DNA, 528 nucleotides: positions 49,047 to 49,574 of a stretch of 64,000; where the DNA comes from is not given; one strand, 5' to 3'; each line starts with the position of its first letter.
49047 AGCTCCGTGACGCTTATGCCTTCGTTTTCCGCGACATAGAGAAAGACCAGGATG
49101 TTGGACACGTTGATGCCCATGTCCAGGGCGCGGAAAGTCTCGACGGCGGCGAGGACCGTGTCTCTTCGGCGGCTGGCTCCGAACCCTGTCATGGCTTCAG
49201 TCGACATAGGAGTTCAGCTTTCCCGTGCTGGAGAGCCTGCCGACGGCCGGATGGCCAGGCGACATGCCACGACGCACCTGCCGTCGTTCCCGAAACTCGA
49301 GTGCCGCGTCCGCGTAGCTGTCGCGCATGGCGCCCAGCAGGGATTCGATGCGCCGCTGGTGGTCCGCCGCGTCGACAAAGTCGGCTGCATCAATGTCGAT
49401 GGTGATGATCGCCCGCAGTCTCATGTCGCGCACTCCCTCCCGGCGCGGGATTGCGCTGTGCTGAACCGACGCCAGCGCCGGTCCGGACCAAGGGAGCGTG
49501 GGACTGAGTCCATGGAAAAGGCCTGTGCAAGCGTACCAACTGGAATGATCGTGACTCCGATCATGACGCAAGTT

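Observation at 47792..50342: Kinase-less regulatory cassette: 75-aa unknown protein + MarR-like + atypical OmpR regulator, divergent from an ArsR-like gene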

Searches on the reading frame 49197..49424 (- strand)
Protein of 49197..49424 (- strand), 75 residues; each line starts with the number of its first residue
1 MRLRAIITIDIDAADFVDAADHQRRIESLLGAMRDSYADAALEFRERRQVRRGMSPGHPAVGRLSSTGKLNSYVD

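Call 3: search_protein_families(library=pfam, proteins=[window:49197-49424:-], max_evalue=0.1)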
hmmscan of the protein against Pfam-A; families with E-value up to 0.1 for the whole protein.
window:49197-49424:- (75 aa): 0 families

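Call 4: search_protein_families(library=ncbifam, proteins=[window:49197-49424:-], max_evalue=0.1)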
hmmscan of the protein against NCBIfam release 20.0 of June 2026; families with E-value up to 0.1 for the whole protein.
window:49197-49424:- (75 aa): 0 families

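Call 8: find_homologous_proteins(query=window:49197-49424:-, max_evalue=0.01)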
Query window:49197-49424:- (75 aa): 16 proteins with E <= 0.01 among 17 candidates.
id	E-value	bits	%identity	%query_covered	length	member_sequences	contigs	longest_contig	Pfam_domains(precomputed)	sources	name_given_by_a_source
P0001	2.7e-38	146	96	100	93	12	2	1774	-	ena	-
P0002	4.1e-38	146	97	100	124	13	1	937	-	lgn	-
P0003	1.1e-36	141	95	100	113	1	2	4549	-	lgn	-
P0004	2.3e-21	93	61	100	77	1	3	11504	-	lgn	-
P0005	1.6e-13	68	56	100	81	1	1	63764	-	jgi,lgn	jgi:hypothetical protein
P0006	8.4e-12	63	50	97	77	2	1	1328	-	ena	-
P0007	2.5e-11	61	61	83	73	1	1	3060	-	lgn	-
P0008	7.1e-11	60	48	97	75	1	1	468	-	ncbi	-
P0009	7.9e-11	60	67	65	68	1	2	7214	-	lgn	-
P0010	1.7e-10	59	70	49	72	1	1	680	-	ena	-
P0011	1.9e-10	59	58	83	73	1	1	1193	-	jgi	jgi:hypothetical protein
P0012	8.0e-10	57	65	65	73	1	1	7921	-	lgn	-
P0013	1.0e-9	56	65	53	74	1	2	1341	-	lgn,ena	-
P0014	1.2e-9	56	53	87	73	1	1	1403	-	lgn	-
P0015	2.8e-8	52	63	65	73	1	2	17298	-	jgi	jgi:hypothetical protein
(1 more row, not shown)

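Call 9: find_encoding_contigs(protein=P0005, flank=6000, max_places=3)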
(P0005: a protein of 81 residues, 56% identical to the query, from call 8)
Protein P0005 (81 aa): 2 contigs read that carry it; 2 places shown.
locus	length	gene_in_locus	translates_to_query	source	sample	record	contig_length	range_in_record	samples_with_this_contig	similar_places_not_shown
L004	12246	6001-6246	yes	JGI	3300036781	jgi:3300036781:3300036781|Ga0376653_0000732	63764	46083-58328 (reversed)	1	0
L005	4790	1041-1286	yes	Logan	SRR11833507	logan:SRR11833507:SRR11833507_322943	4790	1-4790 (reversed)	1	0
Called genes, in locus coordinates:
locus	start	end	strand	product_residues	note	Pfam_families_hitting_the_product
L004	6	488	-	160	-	PF13577:SnoaL_4, PF13474:SnoaL_3, PF14534:DUF4440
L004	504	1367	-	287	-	PF00165:HTH_AraC, PF12833:HTH_18, PF00165:HTH_AraC (weak)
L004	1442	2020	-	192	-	PF01625:PMSR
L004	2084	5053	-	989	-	PF07715:Plug, PF00593:TonB_dep_Rec_b-barrel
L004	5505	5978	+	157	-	-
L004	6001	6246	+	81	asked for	-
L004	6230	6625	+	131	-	-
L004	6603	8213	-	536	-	PF00144:Beta-lactamase, PF11954:DUF3471 (faint)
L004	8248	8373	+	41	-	-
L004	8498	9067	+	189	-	PF13689:DUF4154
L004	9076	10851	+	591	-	PF17152:CHASE8, PF00512:HisKA (weak), PF02518:HATPase_c, PF00072:Response_reg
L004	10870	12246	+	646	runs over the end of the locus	PF17899:Peptidase_M61_N, PF05299:Peptidase_M61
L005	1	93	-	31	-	?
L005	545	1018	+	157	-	-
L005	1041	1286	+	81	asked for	-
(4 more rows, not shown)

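Call 10: find_encoding_contigs(protein=P0004, flank=6000, max_places=3)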
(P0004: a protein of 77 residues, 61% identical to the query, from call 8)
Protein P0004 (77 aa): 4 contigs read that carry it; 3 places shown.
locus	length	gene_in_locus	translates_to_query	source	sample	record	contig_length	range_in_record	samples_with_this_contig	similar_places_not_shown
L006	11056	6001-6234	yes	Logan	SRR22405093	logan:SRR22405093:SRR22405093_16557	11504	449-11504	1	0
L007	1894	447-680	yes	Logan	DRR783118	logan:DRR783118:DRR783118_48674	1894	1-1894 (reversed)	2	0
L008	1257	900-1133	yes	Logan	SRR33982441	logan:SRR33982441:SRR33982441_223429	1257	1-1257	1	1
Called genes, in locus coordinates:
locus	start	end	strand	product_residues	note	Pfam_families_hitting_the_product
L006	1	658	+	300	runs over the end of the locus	-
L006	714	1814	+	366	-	-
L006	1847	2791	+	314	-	-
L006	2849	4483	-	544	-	PF00144:Beta-lactamase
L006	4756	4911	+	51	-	-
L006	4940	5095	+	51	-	-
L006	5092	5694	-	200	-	PF01022:HTH_5, PF12840:HTH_20 (weak), PF25212:HVO_A0114 (weak)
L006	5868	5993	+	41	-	-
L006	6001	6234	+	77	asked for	-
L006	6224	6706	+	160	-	PF12802:MarR_2 (faint)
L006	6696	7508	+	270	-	PF00072:Response_reg, PF00486:Trans_reg_C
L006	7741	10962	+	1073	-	PF07715:Plug, PF00593:TonB_dep_Rec_b-barrel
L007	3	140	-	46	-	?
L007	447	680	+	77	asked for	-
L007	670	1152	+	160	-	PF12802:MarR_2 (faint)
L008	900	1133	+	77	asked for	-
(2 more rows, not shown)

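Call 11: find_encoding_contigs(protein=P0015, flank=6000, max_places=3)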
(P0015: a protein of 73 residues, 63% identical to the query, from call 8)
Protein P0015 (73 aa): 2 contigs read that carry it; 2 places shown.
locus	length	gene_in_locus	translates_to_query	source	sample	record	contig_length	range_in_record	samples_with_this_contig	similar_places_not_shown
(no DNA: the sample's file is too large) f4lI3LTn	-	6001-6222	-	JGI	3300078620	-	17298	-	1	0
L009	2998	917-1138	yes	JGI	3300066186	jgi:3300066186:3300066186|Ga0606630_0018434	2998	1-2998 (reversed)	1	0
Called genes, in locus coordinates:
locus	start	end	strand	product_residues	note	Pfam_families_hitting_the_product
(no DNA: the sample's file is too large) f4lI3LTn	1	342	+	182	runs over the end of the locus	-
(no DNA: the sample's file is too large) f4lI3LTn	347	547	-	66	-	-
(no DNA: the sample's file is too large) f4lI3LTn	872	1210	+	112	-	-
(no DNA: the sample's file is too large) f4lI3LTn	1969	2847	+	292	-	PF01650:Peptidase_C13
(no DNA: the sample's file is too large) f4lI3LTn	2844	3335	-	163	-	PF01047:MarR (faint), PF12802:MarR_2 (faint), PF13404:HTH_AsnC-type, PF13412:HTH_24, PF08279:HTH_11 (weak), PF01037:AsnC_trans_reg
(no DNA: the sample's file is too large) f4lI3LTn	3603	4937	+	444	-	-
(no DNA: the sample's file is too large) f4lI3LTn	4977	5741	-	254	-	PF08448:PAS_4, PF12833:HTH_18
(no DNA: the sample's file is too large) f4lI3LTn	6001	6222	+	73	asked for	-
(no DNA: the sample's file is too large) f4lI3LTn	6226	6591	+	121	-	-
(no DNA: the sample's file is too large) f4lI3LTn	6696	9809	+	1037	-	PF07715:Plug, PF00593:TonB_dep_Rec_b-barrel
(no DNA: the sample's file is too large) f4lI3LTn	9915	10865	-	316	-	PF00126:HTH_1, PF03466:LysR_substrate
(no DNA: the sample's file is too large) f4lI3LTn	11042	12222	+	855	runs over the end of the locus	PF13191:AAA_16, PF13424:TPR_12 (faint), PF00196:GerE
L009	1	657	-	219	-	?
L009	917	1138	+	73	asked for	-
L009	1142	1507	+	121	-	-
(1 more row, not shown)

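Call 18: find_related_loci(query=A1, collection=genome_contigs, flank=7000)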
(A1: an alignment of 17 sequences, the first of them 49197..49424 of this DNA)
Query A1 (75 aa) in genome_contigs; peptide patterns used: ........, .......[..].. (x = any residue, [..] = any of these).
159 stretches matched a pattern; 4 encode a relative of the query (tblastn E <= 1e-3); 4 distinct loci.
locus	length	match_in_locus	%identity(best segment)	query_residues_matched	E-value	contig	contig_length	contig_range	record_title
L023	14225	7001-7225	95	1-75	9e-35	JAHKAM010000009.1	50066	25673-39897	MAG: Alphaproteobacteria bacterium isolate Undefined_mixed_planktonic.mb.41 Undefined_mixed_pl.mb.41_k141_131139, whole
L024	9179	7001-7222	53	1-75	3e-22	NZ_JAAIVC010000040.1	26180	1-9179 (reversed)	Caulobacter sp. 17J65-9 31415.17J659.1_40_17J659.00040_31415.17J659.1, whole genome shotgun sequence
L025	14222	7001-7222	53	1-75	1e-21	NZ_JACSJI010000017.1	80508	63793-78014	Caulobacter sp. 17J80-11 NODE_17_length_80508_cov_65.483122, whole genome shotgun sequence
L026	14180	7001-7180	43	1-61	2e-8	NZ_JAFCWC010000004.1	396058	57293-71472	Brevundimonas sp. DC300-4 NODE_4_length_396058_cov_114.886528, whole genome shotgun sequence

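Call 22: predict_structure(alignment_id=A1)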
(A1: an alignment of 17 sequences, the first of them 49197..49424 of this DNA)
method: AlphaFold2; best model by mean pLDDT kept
length: 75 residues; sequences in the alignment: 17
mean_pLDDT: 67.9   pTM: 0.44
mean pLDDT of the five models: 67.9, 67.8, 65.5, 65.3, 63.7
residues with pLDDT >= 90: 0; 70-90: 46; 50-70: 10; < 50: 19
segments of 3 or more residues with pLDDT < 50: 54-66, 71-75
pLDDT, mean of each block of 10 residues (from residue 1): 71 75 84 85 75 49 48 43
secondary structure, 60 per line:
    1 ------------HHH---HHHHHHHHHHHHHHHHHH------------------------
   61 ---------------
elements in order: H19-36

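Call 26: search_solved_structures(query=A1, max_evalue=10)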
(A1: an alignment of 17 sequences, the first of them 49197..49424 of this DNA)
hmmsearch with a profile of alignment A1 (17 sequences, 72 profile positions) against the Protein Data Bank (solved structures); distinct sequences matched with E-value up to 10: 5.
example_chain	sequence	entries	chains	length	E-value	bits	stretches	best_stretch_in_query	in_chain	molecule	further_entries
6adz_A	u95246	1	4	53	0.5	13.7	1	21-53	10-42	Coronin-like protein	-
6ado_A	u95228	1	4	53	0.6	13.5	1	21-51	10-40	Coronin-like protein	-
1yz7_A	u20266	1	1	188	0.68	13.3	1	9-52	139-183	Probable translation initiation factor 2 alpha subunit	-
7db5_A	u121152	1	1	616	1.3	12.4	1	15-43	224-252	Alpha-L-fucosidase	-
6z1p_Av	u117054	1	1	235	9.9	9.6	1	22-60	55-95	50S ribosomal protein L21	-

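Call 27: search_protein_families(library=phrogs, proteins=[window:49197-49424:-], max_evalue=1)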
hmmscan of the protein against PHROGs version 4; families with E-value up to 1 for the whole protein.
window:49197-49424:- (75 aa): 0 families

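Call 28: search_protein_families(library=padloc, proteins=[window:49197-49424:-], max_evalue=1)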
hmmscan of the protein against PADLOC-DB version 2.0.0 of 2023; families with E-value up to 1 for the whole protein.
window:49197-49424:- (75 aa): 0 families

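Call 45: search_protein_representatives(alignment_id=A1)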
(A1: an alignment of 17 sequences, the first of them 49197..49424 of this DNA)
Query: 17 sequences, 72 profile positions. Proteins with E-value up to 0.001 (for the whole library): 270; up to 1e-10: 147; up to 1e-30: 1. The best 150 are listed.
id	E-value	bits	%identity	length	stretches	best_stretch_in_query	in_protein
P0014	1.8e-31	124.1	-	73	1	1-72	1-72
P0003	7.1e-28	112.6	-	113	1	1-69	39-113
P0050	3.2e-23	97.7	-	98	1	1-68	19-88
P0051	9.0e-23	96.3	-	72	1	1-61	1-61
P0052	1.3e-21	92.5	-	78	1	1-68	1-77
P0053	4.5e-21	90.8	-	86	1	1-68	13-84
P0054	1.8e-20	88.9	-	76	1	1-69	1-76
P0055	1.0e-19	86.5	-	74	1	1-64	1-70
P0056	4.2e-19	84.5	-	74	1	1-53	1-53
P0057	4.2e-19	84.5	-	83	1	1-58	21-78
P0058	4.9e-19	84.3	-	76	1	1-67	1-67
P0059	5.1e-19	84.2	-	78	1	1-61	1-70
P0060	5.4e-19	84.2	-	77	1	1-68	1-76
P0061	6.6e-19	83.9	-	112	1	1-69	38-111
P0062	8.7e-19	83.5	-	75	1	1-70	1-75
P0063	1.4e-18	82.8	-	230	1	1-69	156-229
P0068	5.2e-18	81.0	-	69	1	1-63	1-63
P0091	1.1e-16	76.7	-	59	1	1-55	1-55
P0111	5.6e-15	71.3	-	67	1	1-62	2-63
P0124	1.6e-14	69.8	-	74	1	1-55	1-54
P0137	1.7e-13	66.6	-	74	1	1-67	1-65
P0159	2.7e-12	62.7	-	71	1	1-52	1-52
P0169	7.1e-12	61.4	-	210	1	2-59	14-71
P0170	1.0e-11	60.9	-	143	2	3-52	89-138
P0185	3.9e-11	59.0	-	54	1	1-53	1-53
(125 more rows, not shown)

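Call 50: find_encoding_contigs(protein=P0169, flank=6000, max_places=3)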
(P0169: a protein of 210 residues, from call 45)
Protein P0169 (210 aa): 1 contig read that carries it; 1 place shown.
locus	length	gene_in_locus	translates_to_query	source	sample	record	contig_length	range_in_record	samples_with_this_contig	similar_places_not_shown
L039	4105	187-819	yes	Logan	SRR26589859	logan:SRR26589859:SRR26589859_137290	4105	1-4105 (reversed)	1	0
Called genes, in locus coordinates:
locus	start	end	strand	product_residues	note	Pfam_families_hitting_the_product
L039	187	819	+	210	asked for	-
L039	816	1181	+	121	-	-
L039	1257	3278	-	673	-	PF05649:Peptidase_M13_N, PF01431:Peptidase_M13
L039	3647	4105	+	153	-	?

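Call 51: find_encoding_contigs(protein=P0063, flank=6000, max_places=3)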
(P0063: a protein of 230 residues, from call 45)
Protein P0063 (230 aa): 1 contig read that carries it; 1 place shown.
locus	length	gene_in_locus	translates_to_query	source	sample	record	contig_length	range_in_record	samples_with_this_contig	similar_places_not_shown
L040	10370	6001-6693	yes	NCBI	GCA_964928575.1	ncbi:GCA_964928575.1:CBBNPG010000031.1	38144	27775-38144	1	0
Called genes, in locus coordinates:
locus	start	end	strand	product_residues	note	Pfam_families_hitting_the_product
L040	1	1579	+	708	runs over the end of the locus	PF00072:Response_reg, PF08447:PAS_3, PF00512:HisKA, PF02518:HATPase_c, PF00072:Response_reg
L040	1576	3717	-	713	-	PF05359:DUF748 (weak), PF13116:YhdP (weak), PF05170:AsmA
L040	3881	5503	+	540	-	PF07519:Tannase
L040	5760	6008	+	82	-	-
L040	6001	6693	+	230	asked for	-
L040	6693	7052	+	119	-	-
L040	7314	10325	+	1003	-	PF07715:Plug, PF00593:TonB_dep_Rec_b-barrel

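Call 60: list_cluster_members(proteins=[P0051, P0056, P0068, P0091, P0111, P0124, P0137, P0159, P0185, P0170])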
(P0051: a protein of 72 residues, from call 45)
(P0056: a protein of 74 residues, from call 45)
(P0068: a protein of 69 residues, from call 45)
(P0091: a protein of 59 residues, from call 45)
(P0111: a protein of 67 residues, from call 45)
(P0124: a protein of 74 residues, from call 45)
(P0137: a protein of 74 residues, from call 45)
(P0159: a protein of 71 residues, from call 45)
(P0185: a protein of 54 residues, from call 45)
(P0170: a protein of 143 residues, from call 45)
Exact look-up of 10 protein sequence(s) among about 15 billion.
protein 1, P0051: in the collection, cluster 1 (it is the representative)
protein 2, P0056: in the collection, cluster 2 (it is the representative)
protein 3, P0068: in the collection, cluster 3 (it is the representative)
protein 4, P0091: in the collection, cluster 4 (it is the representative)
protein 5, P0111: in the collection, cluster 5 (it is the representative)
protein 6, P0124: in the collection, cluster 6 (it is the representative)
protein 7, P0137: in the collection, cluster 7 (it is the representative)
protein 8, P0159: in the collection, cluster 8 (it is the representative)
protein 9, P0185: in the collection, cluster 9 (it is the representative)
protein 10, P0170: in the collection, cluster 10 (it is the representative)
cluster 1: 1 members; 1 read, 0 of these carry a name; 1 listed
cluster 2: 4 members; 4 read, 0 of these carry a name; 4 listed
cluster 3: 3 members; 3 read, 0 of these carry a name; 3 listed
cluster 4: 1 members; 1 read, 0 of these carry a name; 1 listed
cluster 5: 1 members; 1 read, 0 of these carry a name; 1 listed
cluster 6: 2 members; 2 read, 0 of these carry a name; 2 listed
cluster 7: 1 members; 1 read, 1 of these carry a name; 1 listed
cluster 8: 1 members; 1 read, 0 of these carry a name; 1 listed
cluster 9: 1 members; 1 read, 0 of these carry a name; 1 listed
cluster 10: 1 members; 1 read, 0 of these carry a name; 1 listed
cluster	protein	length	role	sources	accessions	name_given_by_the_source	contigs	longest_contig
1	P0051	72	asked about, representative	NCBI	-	-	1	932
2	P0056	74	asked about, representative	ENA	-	-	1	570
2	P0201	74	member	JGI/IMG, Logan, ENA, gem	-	-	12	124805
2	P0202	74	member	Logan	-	-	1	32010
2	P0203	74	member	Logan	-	-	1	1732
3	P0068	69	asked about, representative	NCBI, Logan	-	-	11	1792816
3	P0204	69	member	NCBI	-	-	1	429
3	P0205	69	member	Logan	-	-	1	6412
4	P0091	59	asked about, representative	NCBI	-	-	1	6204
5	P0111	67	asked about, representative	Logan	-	-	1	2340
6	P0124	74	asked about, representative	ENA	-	-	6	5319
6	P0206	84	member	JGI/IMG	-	-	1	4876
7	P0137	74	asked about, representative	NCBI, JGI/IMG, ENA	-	hypothetical protein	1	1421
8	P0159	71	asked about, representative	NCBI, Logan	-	-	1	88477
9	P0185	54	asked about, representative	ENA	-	-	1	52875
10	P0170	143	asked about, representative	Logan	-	-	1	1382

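Call 61: predict_structure(alignment_id=A2)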
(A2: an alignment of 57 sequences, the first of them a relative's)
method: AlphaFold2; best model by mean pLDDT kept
length: 143 residues; sequences in the alignment: 57
mean_pLDDT: 78.1   pTM: 0.64
mean pLDDT of the five models: 78.1, 76.5, 75.9, 75.3, 74.8
residues with pLDDT >= 90: 36; 70-90: 59; 50-70: 47; < 50: 1
segments of 3 or more residues with pLDDT < 50: none
pLDDT, mean of each block of 10 residues (from residue 1): 59 61 86 73 76 88 81 62 67 90 93 93 91 76 63
secondary structure, 60 per line:
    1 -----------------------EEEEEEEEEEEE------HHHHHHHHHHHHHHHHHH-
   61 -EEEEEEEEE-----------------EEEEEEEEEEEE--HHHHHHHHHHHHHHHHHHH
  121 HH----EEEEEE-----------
elements in order: E24-35 H42-59 E62-70 E88-99 H102-122 E127-132

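Call 63: find_encoding_contigs(protein=P0068, flank=6000, max_places=3)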
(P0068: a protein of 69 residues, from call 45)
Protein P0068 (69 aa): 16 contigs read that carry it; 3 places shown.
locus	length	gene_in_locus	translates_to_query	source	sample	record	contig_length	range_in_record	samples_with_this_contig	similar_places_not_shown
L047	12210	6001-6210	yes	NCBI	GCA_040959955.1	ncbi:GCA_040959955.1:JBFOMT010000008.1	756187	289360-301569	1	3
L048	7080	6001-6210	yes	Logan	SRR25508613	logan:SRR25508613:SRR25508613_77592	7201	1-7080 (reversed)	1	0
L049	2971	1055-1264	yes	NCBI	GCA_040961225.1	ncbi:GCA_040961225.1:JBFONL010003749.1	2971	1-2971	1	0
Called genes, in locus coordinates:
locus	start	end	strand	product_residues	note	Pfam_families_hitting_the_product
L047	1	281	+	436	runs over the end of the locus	PF26410:GH5_mannosidase, PF00150:Cellulase (weak)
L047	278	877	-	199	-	PF00440:TetR_N, PF13305:TetR_C_33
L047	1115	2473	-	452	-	PF00082:Peptidase_S8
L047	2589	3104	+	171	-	PF07638:Sigma70_ECF, PF04542:Sigma70_r2, PF22029:PhyR_sigma2, PF08281:Sigma70_r4_2, PF04545:Sigma70_r4 (weak)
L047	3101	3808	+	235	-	-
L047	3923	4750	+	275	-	-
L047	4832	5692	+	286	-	PF06186:DUF992, PF00691:OmpA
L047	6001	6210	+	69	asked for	-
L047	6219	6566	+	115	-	-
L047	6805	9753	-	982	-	PF07715:Plug, PF00593:TonB_dep_Rec_b-barrel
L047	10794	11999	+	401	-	PF03825:Nuc_H_symport, PF07690:MFS_1, PF01306:LacY_symp (weak), PF12832:MFS_1_like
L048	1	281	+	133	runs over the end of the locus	?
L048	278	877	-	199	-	PF00440:TetR_N, PF13305:TetR_C_33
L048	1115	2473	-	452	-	PF00082:Peptidase_S8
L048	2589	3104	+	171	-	PF07638:Sigma70_ECF, PF04542:Sigma70_r2, PF22029:PhyR_sigma2, PF08281:Sigma70_r4_2, PF04545:Sigma70_r4 (weak)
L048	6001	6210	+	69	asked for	-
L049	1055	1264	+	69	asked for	-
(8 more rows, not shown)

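Call 64: find_encoding_contigs(protein=P0159, flank=6000, max_places=2)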
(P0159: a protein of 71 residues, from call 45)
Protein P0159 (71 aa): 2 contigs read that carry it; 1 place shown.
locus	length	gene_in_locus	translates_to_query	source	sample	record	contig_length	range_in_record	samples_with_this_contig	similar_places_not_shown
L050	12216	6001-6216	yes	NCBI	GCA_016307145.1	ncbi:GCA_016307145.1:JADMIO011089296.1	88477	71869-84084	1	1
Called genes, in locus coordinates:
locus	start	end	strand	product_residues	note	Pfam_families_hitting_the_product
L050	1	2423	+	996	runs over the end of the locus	PF07715:Plug, PF00593:TonB_dep_Rec_b-barrel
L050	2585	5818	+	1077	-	PF07715:Plug, PF00593:TonB_dep_Rec_b-barrel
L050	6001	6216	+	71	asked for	-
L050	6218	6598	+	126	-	PF12802:MarR_2 (weak)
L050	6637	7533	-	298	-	PF11306:DUF3108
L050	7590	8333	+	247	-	PF08448:PAS_4, PF12833:HTH_18, PF00165:HTH_AraC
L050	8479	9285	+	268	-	PF01966:HD (weak)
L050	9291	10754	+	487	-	PF00392:GntR, PF00155:Aminotran_1_2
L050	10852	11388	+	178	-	-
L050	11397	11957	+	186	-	-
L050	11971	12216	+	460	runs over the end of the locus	-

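Call 65: find_encoding_contigs(protein=P0185, flank=6000, max_places=2)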
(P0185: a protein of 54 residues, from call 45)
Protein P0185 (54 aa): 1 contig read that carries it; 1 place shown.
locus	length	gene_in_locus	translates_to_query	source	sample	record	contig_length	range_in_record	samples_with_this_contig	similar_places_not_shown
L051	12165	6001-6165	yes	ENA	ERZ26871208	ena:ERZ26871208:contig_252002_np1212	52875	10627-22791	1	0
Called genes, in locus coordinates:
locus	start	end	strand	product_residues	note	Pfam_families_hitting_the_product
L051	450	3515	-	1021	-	PF07715:Plug, PF00593:TonB_dep_Rec_b-barrel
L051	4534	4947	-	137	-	-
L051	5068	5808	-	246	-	PF01022:HTH_5, PF12840:HTH_20, PF25212:HVO_A0114 (weak)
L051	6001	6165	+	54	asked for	-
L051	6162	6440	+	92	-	-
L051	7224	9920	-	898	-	PF00593:TonB_dep_Rec_b-barrel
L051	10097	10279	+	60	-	-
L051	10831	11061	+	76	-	-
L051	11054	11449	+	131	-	-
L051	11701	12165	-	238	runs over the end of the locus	PF02517:Rce1-like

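Call 66: fold_search(model_id=the predicted structure, library=pdb)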
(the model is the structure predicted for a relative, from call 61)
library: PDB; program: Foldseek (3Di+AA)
matches with E <= 10: 803; with E <= 0.001: 0
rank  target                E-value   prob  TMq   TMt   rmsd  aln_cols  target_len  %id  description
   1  6wi5_A                1.8e-03  1.00  0.44  0.63   4.0       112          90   12  De novo designed protein Foldit4 (released 2020-04-22)
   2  9lqd                  3.1e-03  1.00  0.49  0.54   5.7       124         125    9  Crystal structure of SAM lyase (released 2025-11-26)
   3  4wjb_D                4.8e-03  0.99  0.38  0.17   7.1       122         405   12  X-ray crystal structure of a putative amidohydrolase/peptidase from Burkholderia cenocepacia (released 2014-10-08)
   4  2mq8_MODEL_1_A        5.4e-03  0.99  0.30  0.36   6.7       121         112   14  Solution NMR Structure of De novo designed protein LFR1 1 with ferredoxin fold, Northeast Structural Genomics  (released 2014-08-20)
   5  1z2l_B                6.0e-03  0.99  0.41  0.18   6.2       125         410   15  Crystal structure of Allantoate-amidohydrolase from E.coli K12 in complex with substrate Allantoate (released 2005-03-22)
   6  4ewt_B                6.4e-03  1.00  0.41  0.19   6.0       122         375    9  The crystal structure of a putative aminohydrolase from methicillin resistant Staphylococcus aureus (released 2013-02-20)
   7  2od6_C                7.6e-03  0.99  0.38  0.47   5.2       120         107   15  Crystal structure of a dimeric ferredoxin-like protein (jcvi_pep_1096682647733) from uncultured marine organism at 1.8 (released 2007-01-23)
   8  4wjb_B                7.6e-03  0.99  0.37  0.17   7.1       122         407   12  X-ray crystal structure of a putative amidohydrolase/peptidase from Burkholderia cenocepacia (released 2014-10-08)
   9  4ewt_A                8.1e-03  1.00  0.41  0.19   6.0       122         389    9  The crystal structure of a putative aminohydrolase from methicillin resistant Staphylococcus aureus (released 2013-02-20)
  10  4wjb_A                1.0e-02  0.99  0.40  0.17   6.7       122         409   13  X-ray crystal structure of a putative amidohydrolase/peptidase from Burkholderia cenocepacia (released 2014-10-08)
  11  1z2l_A                1.0e-02  0.99  0.40  0.18   6.2       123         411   15  Crystal structure of Allantoate-amidohydrolase from E.coli K12 in complex with substrate Allantoate (released 2005-03-22)
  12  2od6_A                1.2e-02  0.96  0.34  0.42   7.1       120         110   15  Crystal structure of a dimeric ferredoxin-like protein (jcvi_pep_1096682647733) from uncultured marine organism at 1.8 (released 2007-01-23)
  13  4pxd_A                1.3e-02  0.97  0.39  0.17   6.2       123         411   16  The crystal structure of EcAAH in complex with allantoate (released 2014-07-23)
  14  5thw_D                1.4e-02  0.96  0.34  0.16   8.8       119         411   16  Crystal structure of Amidase, hydantoinase/carbamoylase family from Burkholderia multivorans (released 2016-11-09)
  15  2dcl_C                1.5e-02  1.00  0.40  0.55   4.9       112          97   12  Structure of PH1503 protein from Pyrococcus Horikoshii OT3 (released 2006-07-08)
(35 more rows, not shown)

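Call 91: search_dna_similar(query=window:49197-49424:-, collection=plasmids, mode=protein, max_evalue=0.001, max_rows=15)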
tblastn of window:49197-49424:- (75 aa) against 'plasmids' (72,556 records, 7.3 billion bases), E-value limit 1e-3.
No match.

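Call 92: search_dna_similar(query=window:49197-49424:-, collection=phages, mode=protein, max_evalue=0.001, max_rows=10)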
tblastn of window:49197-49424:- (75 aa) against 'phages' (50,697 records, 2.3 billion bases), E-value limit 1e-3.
No match.

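Call 98: search_protein_families(library=pfam, proteins=[L025:7621-9714:-, L004:5505-5978:+, L026:7882-9114:+], max_evalue=0.001)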
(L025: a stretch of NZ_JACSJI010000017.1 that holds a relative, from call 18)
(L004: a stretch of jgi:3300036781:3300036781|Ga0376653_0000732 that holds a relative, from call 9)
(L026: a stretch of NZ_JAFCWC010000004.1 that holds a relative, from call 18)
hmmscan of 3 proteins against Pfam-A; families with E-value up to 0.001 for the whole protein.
L025:7621-9714:- (697 aa): 3 families
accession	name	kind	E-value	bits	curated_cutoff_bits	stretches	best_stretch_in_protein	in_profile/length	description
PF07676.18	PD40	-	3.7e-30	103.6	20.9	1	446-481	2-38/38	WD40-like Beta Propeller Repeat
PF00486.34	Trans_reg_C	-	7.8e-15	55.2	26.2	1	38-110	4-77/77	Transcriptional regulatory protein, C terminal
PF00930.27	DPPIV_N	-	1e-07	31.5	22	0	275-415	187-331/354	Dipeptidyl peptidase IV (DPP IV) N-terminal region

L004:5505-5978:+ (157 aa): 0 families

L026:7882-9114:+ (410 aa): 1 family
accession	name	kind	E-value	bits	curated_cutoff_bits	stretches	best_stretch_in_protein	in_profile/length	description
PF07995.17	GSDH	-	4.6e-136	453.9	25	1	74-405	2-332/332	Glucose / Sorbosone dehydrogenase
